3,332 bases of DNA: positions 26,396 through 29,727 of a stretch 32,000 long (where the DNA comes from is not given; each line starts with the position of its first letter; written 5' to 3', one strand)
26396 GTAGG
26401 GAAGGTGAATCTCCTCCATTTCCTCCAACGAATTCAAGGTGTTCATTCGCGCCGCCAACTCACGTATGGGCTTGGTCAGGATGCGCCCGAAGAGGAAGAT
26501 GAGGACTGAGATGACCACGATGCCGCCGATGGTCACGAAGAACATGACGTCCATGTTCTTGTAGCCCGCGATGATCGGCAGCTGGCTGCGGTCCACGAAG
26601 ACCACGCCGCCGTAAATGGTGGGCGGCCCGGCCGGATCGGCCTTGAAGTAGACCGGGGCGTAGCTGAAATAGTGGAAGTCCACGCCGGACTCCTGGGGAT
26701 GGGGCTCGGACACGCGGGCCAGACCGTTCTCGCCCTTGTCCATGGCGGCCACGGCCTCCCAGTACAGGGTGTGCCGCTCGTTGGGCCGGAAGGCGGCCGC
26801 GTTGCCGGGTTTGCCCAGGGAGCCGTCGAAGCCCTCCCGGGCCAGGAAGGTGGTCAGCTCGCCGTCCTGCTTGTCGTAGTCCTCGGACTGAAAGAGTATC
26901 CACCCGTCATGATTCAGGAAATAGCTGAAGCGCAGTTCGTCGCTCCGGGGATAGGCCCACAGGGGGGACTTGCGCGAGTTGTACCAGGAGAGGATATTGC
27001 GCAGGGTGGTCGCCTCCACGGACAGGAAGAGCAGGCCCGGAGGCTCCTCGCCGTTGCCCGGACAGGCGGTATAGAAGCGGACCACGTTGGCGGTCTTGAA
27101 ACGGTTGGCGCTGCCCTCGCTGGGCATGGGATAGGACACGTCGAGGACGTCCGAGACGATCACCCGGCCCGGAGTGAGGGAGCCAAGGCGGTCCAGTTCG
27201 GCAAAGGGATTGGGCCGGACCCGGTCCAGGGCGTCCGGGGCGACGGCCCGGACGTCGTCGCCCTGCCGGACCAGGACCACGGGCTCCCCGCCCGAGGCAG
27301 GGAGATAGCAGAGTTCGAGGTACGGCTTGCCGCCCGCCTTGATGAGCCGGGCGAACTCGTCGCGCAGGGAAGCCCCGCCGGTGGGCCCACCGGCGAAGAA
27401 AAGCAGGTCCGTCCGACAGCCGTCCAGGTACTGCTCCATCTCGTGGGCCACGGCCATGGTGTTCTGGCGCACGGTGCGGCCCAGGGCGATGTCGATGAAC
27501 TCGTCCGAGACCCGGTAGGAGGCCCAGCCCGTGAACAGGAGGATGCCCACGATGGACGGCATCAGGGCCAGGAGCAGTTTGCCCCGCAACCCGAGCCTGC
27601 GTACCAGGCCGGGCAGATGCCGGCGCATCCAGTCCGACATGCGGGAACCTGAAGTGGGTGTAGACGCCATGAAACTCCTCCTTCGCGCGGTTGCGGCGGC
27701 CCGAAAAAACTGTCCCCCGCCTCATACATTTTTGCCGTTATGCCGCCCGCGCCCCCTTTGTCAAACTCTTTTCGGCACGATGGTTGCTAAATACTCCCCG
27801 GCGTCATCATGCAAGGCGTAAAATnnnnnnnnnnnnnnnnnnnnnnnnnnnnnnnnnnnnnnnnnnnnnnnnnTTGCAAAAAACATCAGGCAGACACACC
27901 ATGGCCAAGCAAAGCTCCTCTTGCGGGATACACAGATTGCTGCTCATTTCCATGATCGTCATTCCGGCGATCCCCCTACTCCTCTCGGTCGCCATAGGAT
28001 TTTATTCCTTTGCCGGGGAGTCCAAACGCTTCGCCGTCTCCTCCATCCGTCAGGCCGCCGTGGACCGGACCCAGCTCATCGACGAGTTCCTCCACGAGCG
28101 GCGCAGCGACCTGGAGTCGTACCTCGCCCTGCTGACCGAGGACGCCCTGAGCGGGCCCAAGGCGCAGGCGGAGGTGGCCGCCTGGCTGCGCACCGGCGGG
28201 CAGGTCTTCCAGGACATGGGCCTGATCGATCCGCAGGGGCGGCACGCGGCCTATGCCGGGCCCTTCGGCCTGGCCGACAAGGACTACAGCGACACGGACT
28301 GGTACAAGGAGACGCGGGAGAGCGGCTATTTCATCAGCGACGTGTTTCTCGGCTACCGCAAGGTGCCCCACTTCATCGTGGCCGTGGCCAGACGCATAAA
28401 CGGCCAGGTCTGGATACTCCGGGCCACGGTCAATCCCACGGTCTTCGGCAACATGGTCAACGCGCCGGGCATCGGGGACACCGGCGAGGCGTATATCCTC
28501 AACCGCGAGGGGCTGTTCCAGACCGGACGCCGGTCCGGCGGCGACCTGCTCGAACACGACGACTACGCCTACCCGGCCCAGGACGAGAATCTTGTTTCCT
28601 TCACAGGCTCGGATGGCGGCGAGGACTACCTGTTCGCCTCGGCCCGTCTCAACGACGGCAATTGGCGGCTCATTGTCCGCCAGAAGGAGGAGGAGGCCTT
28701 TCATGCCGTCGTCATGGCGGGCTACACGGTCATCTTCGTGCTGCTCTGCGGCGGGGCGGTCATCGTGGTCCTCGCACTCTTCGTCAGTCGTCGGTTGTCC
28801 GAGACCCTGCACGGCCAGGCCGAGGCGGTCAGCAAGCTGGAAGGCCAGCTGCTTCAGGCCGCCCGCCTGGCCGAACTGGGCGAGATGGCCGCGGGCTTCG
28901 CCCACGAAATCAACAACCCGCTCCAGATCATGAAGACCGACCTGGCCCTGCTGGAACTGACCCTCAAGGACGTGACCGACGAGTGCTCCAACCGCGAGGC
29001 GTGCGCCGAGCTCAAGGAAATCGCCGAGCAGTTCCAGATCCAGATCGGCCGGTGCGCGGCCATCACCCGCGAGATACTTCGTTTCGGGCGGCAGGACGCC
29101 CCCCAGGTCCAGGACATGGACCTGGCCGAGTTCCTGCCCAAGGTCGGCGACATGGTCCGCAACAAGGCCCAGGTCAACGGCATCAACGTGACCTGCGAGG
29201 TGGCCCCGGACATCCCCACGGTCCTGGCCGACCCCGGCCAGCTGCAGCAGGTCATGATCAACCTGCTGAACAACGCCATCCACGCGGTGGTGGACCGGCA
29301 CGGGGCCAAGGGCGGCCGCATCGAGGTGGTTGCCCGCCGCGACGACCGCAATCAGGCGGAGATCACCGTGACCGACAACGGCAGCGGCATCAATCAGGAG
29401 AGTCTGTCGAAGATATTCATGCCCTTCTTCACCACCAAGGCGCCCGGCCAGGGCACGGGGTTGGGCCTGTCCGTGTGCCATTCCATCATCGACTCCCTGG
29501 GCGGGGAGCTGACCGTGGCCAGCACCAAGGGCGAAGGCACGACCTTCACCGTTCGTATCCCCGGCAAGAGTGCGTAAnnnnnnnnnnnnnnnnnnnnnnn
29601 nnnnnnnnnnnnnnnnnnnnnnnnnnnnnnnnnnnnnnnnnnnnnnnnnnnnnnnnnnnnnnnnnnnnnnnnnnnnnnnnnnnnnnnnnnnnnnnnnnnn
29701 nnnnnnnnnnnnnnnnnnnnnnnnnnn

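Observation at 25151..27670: Atypical sigma-54 activator: transmembrane with a large extracytoplasmic sensor, a GAFSEA loop, and a winged-helix DNA-binding domain instead of Fis-type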

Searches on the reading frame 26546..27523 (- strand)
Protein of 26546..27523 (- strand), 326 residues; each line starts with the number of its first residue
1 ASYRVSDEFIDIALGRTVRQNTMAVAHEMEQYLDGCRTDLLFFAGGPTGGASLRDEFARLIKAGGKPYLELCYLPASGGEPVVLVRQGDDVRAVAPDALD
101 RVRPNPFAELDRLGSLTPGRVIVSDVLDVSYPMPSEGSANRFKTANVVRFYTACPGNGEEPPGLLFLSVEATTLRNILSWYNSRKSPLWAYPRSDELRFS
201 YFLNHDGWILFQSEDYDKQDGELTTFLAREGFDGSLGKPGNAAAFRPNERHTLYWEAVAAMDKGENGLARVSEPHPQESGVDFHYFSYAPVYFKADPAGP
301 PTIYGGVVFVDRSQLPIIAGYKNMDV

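Call 19: search_solved_structures(query=A3, max_evalue=10, show_alignments=2)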
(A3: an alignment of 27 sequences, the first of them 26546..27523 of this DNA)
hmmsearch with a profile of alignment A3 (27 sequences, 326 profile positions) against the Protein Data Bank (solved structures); distinct sequences matched with E-value up to 10: 3.
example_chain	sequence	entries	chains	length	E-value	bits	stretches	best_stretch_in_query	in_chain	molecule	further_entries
3sae_A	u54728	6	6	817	0.14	14.6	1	167-203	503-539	Alpha-bisabolene synthase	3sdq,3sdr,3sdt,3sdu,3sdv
2vm1_A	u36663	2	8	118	0.28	13.6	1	156-196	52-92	THIOREDOXIN H ISOFORM 1.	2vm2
1wmj_A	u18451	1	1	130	0.55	12.6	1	149-192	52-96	Thioredoxin H-type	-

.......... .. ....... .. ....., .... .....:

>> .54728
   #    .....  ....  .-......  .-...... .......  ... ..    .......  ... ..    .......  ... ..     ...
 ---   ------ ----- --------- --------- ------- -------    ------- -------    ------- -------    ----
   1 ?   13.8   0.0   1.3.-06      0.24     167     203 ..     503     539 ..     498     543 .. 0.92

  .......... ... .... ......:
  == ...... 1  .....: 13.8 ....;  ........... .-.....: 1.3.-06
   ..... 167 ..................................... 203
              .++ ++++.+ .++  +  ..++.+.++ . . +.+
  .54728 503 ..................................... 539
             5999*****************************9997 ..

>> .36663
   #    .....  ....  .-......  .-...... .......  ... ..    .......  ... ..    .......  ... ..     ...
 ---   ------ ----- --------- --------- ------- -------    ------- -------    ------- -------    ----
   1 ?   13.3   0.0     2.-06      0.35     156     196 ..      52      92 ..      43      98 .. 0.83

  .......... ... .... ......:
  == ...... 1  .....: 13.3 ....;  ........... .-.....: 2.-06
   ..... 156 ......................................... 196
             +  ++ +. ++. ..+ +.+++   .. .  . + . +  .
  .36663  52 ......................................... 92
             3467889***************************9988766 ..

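Call 20: search_protein_families(library=pfam, alignment_id=A3, max_evalue=10)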
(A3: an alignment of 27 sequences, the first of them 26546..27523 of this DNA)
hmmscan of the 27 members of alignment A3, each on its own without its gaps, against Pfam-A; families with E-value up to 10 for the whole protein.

A. member 1, window:26546-27523:- (326 aa): 1 family
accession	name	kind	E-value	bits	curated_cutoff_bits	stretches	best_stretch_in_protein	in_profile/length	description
PF18844.6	baeRF_family2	-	0.15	12.6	26.9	1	17-58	55-96/149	Bacterial archaeo-eukaryotic release factor family 2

B. families by the number of members that match (of 27 scanned): 7 families
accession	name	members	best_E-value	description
PF02743.24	dCache_1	4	4.5e-06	Cache domain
PF18844.6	baeRF_family2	3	0.028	Bacterial archaeo-eukaryotic release factor family 2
PF21623.3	HK_sensor_dom_bact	2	0.028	Bacterial histidine kinase, sensor domain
PF16736.11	sCache_like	1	0.028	Single Cache-like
PF19079.5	CFSR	1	0.1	Collagen-flanked surface repeat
PF02709.20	Glyco_transf_7C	1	0.11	N-terminal domain of galactosyltransferase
PF06185.18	YecM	1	0.28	YecM protein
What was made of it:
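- On dCache_1 (PF02743) extracytoplasmic sensor: By sequence, only 4 of 27 members hit Pfam (E 4.5e-6, all below the curated cutoff; call 20), and the window's own protein does not.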

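Call 27: predict_structure(alignment_id=A3)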
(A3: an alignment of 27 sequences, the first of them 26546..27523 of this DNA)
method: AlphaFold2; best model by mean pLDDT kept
length: 326 residues; sequences in the alignment: 27
mean_pLDDT: 88.4   pTM: 0.88
mean pLDDT of the five models: 88.4, 88.4, 88.4, 87.3, 85.1
residues with pLDDT >= 90: 206; 70-90: 90; 50-70: 26; < 50: 4
segments of 3 or more residues with pLDDT < 50: 323-326
pLDDT, mean of each block of 10 residues (from residue 1): 69 85 97 97 92 94 92 91 90 89 92 88 95 79 92 88 95 96 81 75 97 91 93 92 96 97 96 69 90 92 96 67 46
secondary structure, 60 per line:
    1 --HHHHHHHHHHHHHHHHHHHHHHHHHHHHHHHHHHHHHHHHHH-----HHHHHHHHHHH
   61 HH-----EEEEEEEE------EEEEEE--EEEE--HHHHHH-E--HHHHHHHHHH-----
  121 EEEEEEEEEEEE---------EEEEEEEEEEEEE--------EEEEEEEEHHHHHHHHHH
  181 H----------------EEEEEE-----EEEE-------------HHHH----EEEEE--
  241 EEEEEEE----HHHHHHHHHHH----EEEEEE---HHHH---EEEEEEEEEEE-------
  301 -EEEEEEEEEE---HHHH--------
elements in order: H3-44 H50-62 E68-75 E82-87 E90-93 H96-101 H106-115 E121-132 E142-154 E163-170 H171-181 E198-203 E209-212 H226-229 E234-238 E241-247 H252-262 E267-272 H276-279 E283-293 E302-311 H315-318

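Call 32: fold_search(model_id=the predicted structure, library=pdb)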
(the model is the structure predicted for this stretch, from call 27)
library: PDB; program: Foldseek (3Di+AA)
matches with E <= 10: 1606; with E <= 0.001: 112
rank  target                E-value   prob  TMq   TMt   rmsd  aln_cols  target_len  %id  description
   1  6e09_D                3.2e-09  1.00  0.57  0.70   5.8       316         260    8  Crystal Structure of Helicobacter pylori TlpA Chemoreceptor Ligand Binding Domain (released 2018-09-12)
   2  9kpj                  3.8e-09  1.00  0.58  0.69   5.5       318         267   10  Crystal structure of Helicobacter pylori chemoreceptor TlpA ligand-binding domain in complex with indole (released 2025-10-22)
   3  6e09_A                4.5e-09  1.00  0.58  0.71   5.7       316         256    8  Crystal Structure of Helicobacter pylori TlpA Chemoreceptor Ligand Binding Domain (released 2018-09-12)
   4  7prq_A                9.1e-09  1.00  0.51  0.54   6.7       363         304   16  Structure of the ligand binding domain of the PctD (PA4633) chemoreceptor of Pseudomonas aeruginosa PAO1 in complex wi (released 2022-05-11)
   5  6e0a_B                9.7e-09  1.00  0.57  0.69   5.8       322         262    8  Crystal Structure of Helicobacter pylori TlpA Chemoreceptor Ligand Binding Domain (released 2018-09-12)
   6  5wbf_C                9.7e-09  1.00  0.55  0.67   5.9       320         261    9  Double CACHE (dCACHE) sensing domain of TlpC chemoreceptor from Helicobacter pylori (released 2017-11-08)
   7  6e0a_A                1.2e-08  1.00  0.59  0.72   5.4       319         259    9  Crystal Structure of Helicobacter pylori TlpA Chemoreceptor Ligand Binding Domain (released 2018-09-12)
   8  6e09_C                2.0e-08  1.00  0.56  0.69   5.6       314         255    8  Crystal Structure of Helicobacter pylori TlpA Chemoreceptor Ligand Binding Domain (released 2018-09-12)
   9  5wbf_A                2.1e-08  1.00  0.53  0.65   5.9       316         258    8  Double CACHE (dCACHE) sensing domain of TlpC chemoreceptor from Helicobacter pylori (released 2017-11-08)
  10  6fu4_A                2.5e-08  1.00  0.48  0.52   6.9       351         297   14  Ligand binding domain (LBD) of the p. aeruginosa histamine receptor TlpQ (released 2018-05-16)
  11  6dtm                  4.2e-08  1.00  0.55  0.69   6.0       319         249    8  Crystal Structure of Helicobacter pylori TlpA Chemoreceptor Ligand Binding Domain (released 2018-09-12)
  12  3lif_A                4.7e-08  1.00  0.49  0.63   6.5       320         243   14  Crystal Structure of the extracellular domain of the putative histidine kinase rpHK1S-Z16 (released 2010-05-05)
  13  5wbf_B                5.6e-08  1.00  0.55  0.69   5.4       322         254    8  Double CACHE (dCACHE) sensing domain of TlpC chemoreceptor from Helicobacter pylori (released 2017-11-08)
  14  6fu4_C                7.1e-08  1.00  0.49  0.53   6.3       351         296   12  Ligand binding domain (LBD) of the p. aeruginosa histamine receptor TlpQ (released 2018-05-16)
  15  3lid_A                7.5e-08  1.00  0.46  0.52   7.9       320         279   14  Crystal Structure of the extracellular domain of the putative histidine kinase vpHK1S-Z8 (released 2010-05-05)
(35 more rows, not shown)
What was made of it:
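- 26552..27514 (-): Periplasmic double-Cache (dCache_1-like) sensor, aa ~53-373. AF2 pLDDT 88 (call 27); Foldseek hits to TlpA/TlpC/PctD/TlpQ/HK1S, E ~3e-9 (call 32); dCache_1 Pfam hit in 4 of 27 members, best E 4.5e-6 (call 20)
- On dCache_1 (PF02743) extracytoplasmic sensor: calls 27, 32.
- Checked: The periplasmic region aa 50-375 models confidently (pLDDT 88, pTM 0.88, call 27) and matches dCache ligand-binding domains (E ~3e-9, call 32).
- The fold is a standard dCache, with ligand-bound chemoreceptor domains as its best matches (call 32).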

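Call 73: search_protein_representatives(alignment_id=A3)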
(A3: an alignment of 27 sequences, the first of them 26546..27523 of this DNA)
Query: 27 sequences, 326 profile positions. Proteins with E-value up to 0.001 (for the whole library): 176; up to 1e-10: 137; up to 1e-30: 94. The best 150 are listed.
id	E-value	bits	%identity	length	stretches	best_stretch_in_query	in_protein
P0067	1.9e-139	480.9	-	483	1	1-326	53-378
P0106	1.8e-121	421.8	-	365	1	1-306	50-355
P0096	7.7e-121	419.7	-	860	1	1-326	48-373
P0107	9.9e-111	386.5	-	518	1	2-326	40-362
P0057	8.4e-108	376.9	-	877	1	2-326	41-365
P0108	5.3e-104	364.4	-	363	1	2-316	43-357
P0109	1.4e-102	359.7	-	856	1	1-326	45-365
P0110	2.8e-100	352.1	-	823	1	1-325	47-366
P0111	3.0e-99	348.8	-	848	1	2-326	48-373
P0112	4.4e-95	335.1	-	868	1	2-326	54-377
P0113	2.9e-91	322.5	-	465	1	1-325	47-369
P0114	2.2e-90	319.6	-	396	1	1-326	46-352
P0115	8.1e-90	317.8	-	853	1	3-316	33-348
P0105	1.3e-87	310.5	-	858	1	1-326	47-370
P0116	1.8e-87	310.0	-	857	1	3-321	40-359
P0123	2.0e-84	300.0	-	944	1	1-323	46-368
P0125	4.3e-82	292.4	-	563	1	3-324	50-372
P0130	1.6e-79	283.9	-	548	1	1-321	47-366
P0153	4.9e-60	219.9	-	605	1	5-315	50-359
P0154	9.0e-60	219.0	-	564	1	7-312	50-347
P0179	1.1e-34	136.6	-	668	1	3-323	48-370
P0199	9.2e-29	117.1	-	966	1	3-319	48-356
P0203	5.4e-27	111.3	-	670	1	21-318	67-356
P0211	9.3e-24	100.6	-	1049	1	2-311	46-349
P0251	7.1e-07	45.2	-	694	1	17-308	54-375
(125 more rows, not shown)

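Call 74: search_protein_families(library=pfam, proteins=[P0125, P0130, P0153, P0154, P0179, P0203, P0251, P0211, P0123, P0199], max_evalue=0.001)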
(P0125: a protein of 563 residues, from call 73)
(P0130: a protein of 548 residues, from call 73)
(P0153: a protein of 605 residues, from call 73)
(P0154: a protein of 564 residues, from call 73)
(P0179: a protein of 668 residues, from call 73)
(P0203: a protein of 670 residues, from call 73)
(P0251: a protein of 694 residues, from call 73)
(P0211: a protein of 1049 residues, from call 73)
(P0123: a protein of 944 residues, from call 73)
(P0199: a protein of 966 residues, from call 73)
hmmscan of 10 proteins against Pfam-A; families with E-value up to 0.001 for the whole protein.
P0125 (563 aa): 1 family
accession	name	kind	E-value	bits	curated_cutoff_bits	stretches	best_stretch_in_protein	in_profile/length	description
PF00672.30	HAMP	-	0.00026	21.7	25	1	392-443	1-51/53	HAMP domain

P0130 (548 aa): 0 families

P0153 (605 aa): 2 families
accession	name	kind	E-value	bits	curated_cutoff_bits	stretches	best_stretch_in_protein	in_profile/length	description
PF00158.32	Sigma54_activat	-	1.5e-14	54.5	20.2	1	481-541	3-63/168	Sigma-54 interaction domain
PF14532.12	Sigma54_activ_2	-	1e-07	32.7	25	1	481-537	2-58/138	Sigma-54 interaction domain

P0154 (564 aa): 3 families
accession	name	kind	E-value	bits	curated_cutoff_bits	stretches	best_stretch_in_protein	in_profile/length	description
PF00158.32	Sigma54_activat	-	2e-31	109.4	20.2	1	467-563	1-97/168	Sigma-54 interaction domain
PF14532.12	Sigma54_activ_2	-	2.2e-08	34.9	25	1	468-525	1-58/138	Sigma-54 interaction domain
PF02743.24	dCache_1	-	2e-07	31.2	45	1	53-256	3-186/240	Cache domain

P0179 (668 aa): 3 families
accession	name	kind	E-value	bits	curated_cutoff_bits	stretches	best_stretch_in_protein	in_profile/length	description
PF00158.32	Sigma54_activat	-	6.6e-56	189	20.2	1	481-647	1-167/168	Sigma-54 interaction domain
PF14532.12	Sigma54_activ_2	-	3e-14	53.9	25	1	482-652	1-138/138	Sigma-54 interaction domain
PF07728.20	AAA_5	-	9.4e-08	32.6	22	1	504-622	1-122/139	AAA domain (dynein-related subfamily)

P0203 (670 aa): 3 families
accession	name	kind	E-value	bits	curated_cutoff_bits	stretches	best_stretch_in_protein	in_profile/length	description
PF00158.32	Sigma54_activat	-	1.2e-58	198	20.2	1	478-639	7-168/168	Sigma-54 interaction domain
PF14532.12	Sigma54_activ_2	-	1.6e-16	61.3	25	1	473-643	1-138/138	Sigma-54 interaction domain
PF07728.20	AAA_5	-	2.8e-07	31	22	1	495-613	1-122/139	AAA domain (dynein-related subfamily)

P0251 (694 aa): 3 families
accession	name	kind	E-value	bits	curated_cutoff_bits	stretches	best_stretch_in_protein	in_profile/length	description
PF02518.31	HATPase_c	-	7.1e-25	88.1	26.4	1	585-690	2-109/111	Histidine kinase-, DNA gyrase B-, and HSP90-like ATPase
PF00672.30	HAMP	-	3.6e-16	59.7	25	1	412-457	2-47/53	HAMP domain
PF02743.24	dCache_1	-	4.6e-05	23.5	45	1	118-280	65-191/240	Cache domain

P0211 (1049 aa): 6 families
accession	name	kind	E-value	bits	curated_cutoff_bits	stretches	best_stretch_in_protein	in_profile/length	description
PF00158.32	Sigma54_activat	-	2.1e-60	203.6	20.2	1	473-640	1-168/168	Sigma-54 interaction domain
PF25601.1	AAA_lid_14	-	6.5e-19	68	27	1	645-719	1-75/87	AAA+ ATPase lid domain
PF14532.12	Sigma54_activ_2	-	3.2e-17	63.5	25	1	474-644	1-138/138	Sigma-54 interaction domain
PF07728.20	AAA_5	-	4.4e-09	36.9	22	1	496-615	1-123/139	AAA domain (dynein-related subfamily)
PF13191.12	AAA_16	-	4e-05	24.6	32.6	1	473-588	2-119/167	AAA ATPase domain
PF00004.35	AAA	-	0.00011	23.1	21.2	1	497-629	1-126/131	ATPase family associated with various cellular activities (AAA)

P0123 (944 aa): 5 families
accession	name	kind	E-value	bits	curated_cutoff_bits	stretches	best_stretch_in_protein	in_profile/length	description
PF00158.32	Sigma54_activat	-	3e-58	196.6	20.2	1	487-653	1-167/168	Sigma-54 interaction domain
PF25601.1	AAA_lid_14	-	1.1e-21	76.9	27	1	659-729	1-71/87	AAA+ ATPase lid domain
PF14532.12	Sigma54_activ_2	-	4.3e-16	59.9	25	1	488-658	1-138/138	Sigma-54 interaction domain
PF07728.20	AAA_5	-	6.7e-07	29.8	22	1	510-629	1-123/139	AAA domain (dynein-related subfamily)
PF07724.20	AAA_2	-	0.00023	21.7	27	1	509-609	4-105/166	AAA domain (Cdc48 subfamily)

P0199 (966 aa): 6 families
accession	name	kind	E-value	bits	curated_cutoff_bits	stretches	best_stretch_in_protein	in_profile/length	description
PF00158.32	Sigma54_activat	-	1.8e-58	197.4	20.2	1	474-640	2-168/168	Sigma-54 interaction domain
PF25601.1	AAA_lid_14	-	4.3e-18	65.3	27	1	645-717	1-73/87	AAA+ ATPase lid domain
PF14532.12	Sigma54_activ_2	-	7.1e-17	62.4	25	1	474-644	1-138/138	Sigma-54 interaction domain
PF07728.20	AAA_5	-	1.3e-07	32.2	22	1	496-614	1-122/139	AAA domain (dynein-related subfamily)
PF22168.2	DIP2311-like_C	-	0.00018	22.1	27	1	910-965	9-62/63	Transcriptional regulator DIP2311-like, C-terminal domain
PF01078.27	Mg_chelatase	-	0.0002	21.3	20.3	0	557-614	98-157/207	Magnesium chelatase, subunit ChlI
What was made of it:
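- Closest known: dCache-HAMP sensor histidine kinases and chemoreceptors. Same: The weakest sensor-profile hit is such a kinase (P0251, call 74).
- Tried and rejected: (9) The odd-length sensor-profile hits are truncated EBPs, not new architectures (call 74).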

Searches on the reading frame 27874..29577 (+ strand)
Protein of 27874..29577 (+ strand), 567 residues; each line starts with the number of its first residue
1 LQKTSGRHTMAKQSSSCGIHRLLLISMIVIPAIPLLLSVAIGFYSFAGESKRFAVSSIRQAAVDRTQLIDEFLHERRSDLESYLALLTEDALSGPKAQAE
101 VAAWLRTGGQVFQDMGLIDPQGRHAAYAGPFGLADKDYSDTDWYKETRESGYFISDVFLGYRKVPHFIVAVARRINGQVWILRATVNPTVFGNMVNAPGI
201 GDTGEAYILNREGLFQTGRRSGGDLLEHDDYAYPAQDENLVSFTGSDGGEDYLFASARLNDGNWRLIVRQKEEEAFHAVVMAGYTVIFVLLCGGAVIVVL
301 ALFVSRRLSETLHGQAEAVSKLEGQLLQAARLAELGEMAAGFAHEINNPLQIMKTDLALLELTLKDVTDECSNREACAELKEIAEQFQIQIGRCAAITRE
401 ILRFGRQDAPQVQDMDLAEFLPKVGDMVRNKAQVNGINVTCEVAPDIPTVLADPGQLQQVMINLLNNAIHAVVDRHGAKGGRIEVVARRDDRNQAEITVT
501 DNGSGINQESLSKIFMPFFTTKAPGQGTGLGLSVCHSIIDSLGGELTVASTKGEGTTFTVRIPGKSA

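Call 3: search_protein_families(library=pfam, proteins=[window:27874-29577:+], max_evalue=1)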
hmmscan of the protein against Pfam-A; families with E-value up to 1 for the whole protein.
window:27874-29577:+ (567 aa): 8 families
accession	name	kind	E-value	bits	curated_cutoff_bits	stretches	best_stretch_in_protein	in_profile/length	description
PF02518.31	HATPase_c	-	3.1e-28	98.9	26.4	1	453-563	2-108/111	Histidine kinase-, DNA gyrase B-, and HSP90-like ATPase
PF02743.24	dCache_1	-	1.5e-19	71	45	1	107-268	64-239/240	Cache domain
PF00512.31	HisKA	-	1.5e-06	28.6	26.9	1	335-409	2-65/66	His Kinase A (phospho-acceptor) domain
PF14501.12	HATPase_c_5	-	0.00015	22.1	22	1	457-552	6-92/102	GHKL domain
PF13589.12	HATPase_c_3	-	0.00031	21.2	25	1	458-520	4-58/137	Histidine kinase-, DNA gyrase B-, and HSP90-like ATPase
PF13581.12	HATPase_c_2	-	0.0011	19.4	27.4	1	465-561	40-126/127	Histidine kinase-like ATPase domain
PF22765.1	DUF7010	-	0.12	12.7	27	1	281-332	37-87/172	Family of unknown function (DUF7010)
PF24618.1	LTN1_E3_ligase_5th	-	0.17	11.9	27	1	49-88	12-51/185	Listerin HEAT repeat region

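Call 4: search_protein_families(library=ncbifam, proteins=[window:27874-29577:+], max_evalue=0.1)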
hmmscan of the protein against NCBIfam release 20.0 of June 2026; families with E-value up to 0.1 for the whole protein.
window:27874-29577:+ (567 aa): 92 families (the best 25 are shown)
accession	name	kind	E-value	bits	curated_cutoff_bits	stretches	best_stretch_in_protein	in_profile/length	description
NF008468.0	PRK11360.1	equivalog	1.7e-53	182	646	1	319-565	380-609/616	two-component system sensor histidine kinase AtoS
NF052574.1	HisKinEspCMyxo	equivalog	3.2e-48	164.5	1200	1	315-564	397-637/785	serine histidine kinase EspC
NF007688.0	PRK10364.1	equivalog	1.5e-46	159.2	479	1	295-564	207-451/460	two-component system sensor histidine kinase ZraS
NF052573.1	HisKinEspAMyxo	equivalog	2.5e-43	148.2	1400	1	319-562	368-609/755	serine histidine kinase EspA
NF010411.0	PRK13837.1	equivalog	6.4e-40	136.9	647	1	319-565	434-676/828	two-component system VirA-like sensor kinase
NF047466.1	hybrid_RR_LvrB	exception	1.8e-39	136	500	1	321-563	138-375/377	hybrid histidine kinase/response regulator LvrB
NF038348.1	T2SS_HK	subfamily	9.6e-37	126.6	450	2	396-563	413-572/574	histidine kinase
NF047497.1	HK_LIC_12097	equivalog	6.1e-36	123.9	500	1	326-563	141-365/367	LIC_12097 family sensor histidine kinase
NF046026.1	HisKinCckACaul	equivalog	3.9e-33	114.5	1000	1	321-565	288-533/678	cell cycle histidine kinase CckA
NF040750.1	tetrathio_HK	equivalog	4.3e-33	114.6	750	1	277-553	283-543/555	tetrathionate respiration histidine kinase TtrS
NF041777.1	sens_FixL_Rhizob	equivalog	7.1e-33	114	850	1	306-563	234-480/485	sensor protein FixL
NF010076.0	PRK13557.1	subfamily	1.1e-31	109.9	631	1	323-564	151-394/540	histidine kinase famiy protein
NF053867.1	SprKinKinDBac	equivalog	1.1e-31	109.8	775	1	255-564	217-497/500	sporulation kinase KinD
NF046020.1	HisKinCckABruc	equivalog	5e-31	107.4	1000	1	321-563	466-706/868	cell cycle histidine kinase CckA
NF006800.0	PRK09303.1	equivalog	6.1e-31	107.7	342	1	337-563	153-376/383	histidine kinase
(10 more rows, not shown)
